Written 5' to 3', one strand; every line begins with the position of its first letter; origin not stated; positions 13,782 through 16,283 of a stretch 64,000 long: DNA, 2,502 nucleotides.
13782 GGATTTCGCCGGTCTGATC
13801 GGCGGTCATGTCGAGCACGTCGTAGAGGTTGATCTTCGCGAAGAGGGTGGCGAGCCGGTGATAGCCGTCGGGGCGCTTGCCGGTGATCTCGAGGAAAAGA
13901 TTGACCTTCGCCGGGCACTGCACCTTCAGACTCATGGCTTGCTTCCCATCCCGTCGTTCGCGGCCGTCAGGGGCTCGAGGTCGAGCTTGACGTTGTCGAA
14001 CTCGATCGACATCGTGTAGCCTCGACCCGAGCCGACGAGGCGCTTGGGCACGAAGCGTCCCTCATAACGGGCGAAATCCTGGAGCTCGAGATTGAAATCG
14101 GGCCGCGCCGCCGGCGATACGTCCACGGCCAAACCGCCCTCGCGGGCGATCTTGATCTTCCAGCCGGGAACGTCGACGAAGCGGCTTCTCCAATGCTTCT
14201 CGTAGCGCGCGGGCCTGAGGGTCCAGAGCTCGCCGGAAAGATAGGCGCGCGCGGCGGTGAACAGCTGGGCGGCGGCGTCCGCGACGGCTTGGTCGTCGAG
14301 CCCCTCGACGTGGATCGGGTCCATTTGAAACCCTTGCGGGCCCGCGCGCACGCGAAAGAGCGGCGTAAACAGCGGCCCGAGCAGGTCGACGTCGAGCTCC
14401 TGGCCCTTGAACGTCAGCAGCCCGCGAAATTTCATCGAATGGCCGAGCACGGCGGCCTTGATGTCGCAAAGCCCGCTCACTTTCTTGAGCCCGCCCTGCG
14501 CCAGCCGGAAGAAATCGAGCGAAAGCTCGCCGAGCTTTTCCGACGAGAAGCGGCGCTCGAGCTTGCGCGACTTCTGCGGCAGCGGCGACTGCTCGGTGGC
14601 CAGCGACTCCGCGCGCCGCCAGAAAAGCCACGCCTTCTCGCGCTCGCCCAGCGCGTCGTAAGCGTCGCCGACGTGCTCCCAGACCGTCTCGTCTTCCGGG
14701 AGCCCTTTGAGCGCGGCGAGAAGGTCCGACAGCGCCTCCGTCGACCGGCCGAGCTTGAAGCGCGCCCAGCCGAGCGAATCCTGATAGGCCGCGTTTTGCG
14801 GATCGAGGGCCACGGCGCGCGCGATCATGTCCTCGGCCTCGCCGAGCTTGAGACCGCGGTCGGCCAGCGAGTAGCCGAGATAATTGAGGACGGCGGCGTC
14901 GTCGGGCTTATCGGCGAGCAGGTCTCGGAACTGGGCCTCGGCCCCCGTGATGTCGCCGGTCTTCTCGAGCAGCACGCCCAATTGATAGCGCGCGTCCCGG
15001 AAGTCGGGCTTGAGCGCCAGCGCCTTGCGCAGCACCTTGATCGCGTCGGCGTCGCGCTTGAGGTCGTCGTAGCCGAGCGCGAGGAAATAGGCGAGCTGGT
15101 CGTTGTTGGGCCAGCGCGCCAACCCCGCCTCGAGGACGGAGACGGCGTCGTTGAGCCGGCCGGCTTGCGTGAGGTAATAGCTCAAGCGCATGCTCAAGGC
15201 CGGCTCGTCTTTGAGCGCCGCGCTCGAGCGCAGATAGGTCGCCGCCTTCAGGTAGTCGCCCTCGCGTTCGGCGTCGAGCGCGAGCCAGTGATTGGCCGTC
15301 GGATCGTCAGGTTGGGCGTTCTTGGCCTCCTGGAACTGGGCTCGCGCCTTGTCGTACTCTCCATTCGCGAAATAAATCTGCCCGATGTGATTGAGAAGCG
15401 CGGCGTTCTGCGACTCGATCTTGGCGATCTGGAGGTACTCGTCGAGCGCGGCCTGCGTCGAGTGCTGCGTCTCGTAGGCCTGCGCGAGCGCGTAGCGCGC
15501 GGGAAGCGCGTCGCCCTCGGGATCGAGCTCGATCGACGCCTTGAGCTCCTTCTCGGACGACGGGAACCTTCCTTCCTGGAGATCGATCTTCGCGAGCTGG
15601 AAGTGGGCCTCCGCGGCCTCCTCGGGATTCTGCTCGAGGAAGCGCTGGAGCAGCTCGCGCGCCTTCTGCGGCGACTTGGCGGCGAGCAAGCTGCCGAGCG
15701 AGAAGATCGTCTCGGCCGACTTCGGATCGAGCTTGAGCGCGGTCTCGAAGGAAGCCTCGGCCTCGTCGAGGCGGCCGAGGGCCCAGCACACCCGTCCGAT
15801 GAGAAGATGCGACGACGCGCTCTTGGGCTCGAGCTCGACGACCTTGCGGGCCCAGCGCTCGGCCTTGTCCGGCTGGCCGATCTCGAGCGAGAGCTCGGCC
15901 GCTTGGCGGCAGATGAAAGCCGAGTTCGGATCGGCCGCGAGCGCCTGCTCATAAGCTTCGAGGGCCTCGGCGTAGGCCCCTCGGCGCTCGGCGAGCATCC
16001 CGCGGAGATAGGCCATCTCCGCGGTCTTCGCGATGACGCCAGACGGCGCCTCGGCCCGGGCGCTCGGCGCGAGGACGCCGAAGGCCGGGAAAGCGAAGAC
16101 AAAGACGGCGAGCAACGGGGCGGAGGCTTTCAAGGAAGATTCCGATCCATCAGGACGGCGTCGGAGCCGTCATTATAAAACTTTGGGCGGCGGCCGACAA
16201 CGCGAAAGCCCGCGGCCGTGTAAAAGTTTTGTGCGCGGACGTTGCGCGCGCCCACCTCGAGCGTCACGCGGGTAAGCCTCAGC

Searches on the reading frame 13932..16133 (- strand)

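Call 98: search_protein_families(library=ncbifam, proteins=[window:13932-16133:-], max_evalue=0.00001)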
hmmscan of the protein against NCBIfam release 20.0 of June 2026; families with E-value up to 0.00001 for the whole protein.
window:13932-16133:- (733 aa): 26 families (the best 25 are shown)
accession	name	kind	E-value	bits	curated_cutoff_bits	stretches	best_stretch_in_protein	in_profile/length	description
TIGR02917.1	PEP_TPR_lipo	equivalog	1.9e-49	168.4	312.2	3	325-501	717-890/899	XrtA/PEP-CTERM system TPR-repeat protein PrsT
NF040959.1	MamA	equivalog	2.3e-47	161.1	200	5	318-469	44-194/204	magnetosome protein MamA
TIGR02521.1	type_IV_pilW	equivalog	1.4e-34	119.7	154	2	168-335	25-193/234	type IV pilus biogenesis/stability protein PilW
NF033758.1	gliding_GltE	equivalog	3.5e-24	85.6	225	3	78-170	262-356/411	adventurous gliding motility TPR repeat lipoprotein GltE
TIGR02552.1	LcrH_SycD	equivalog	2.8e-21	75.6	104.8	0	102-173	48-120/136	SycD/LcrH family type III secretion system chaperone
NF033762.1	social_mot_Tgl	equivalog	1.9e-19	70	225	0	20-134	13-128/252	social motility TPR repeat lipoprotein Tgl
TIGR00990.1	3a0801s09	subfamily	7.5e-19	67.8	757.25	0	186-301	343-456/615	mitochondrial import receptor subunit TOM70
NF052415.1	T3SS_chap_SctY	equivalog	1.7e-17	63.9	70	1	57-134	25-105/106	type III secretion apparatus assembly chaperone SctY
NF033920.0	C39_PA2778_fam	equivalog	2.3e-17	63.3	150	0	36-137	153-255/255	PA2778 family cysteine peptidase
NF008520.0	PRK11447.1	equivalog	1.1e-16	59.9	858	0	73-174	352-453/1157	cellulose synthase complex outer membrane protein BcsC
TIGR02795.1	tol_pal_ybgF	equivalog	9.6e-15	55.2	90.1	0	175-280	3-112/119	tol-pal system protein YbgF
TIGR00540.1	TPR_hemY_coli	hypoth_equivalog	1.6e-14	53.5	142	1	49-180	272-384/385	heme biosynthesis-associated TPR protein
NF002725.1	PRK02603.1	equivalog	2.8e-12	47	143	0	19-135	16-135/173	photosystem I assembly protein Ycf3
NF008757.0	PRK11788.1-5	equivalog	9.7e-11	41.4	363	1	50-177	192-320/388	lipopolysaccharide assembly protein LapB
NF053607.1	CHU_0125_OmpA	equivalog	1.8e-09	36.6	620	0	44-135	25-116/639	CHU_0125 family OmpA-like outer membrane integrity protein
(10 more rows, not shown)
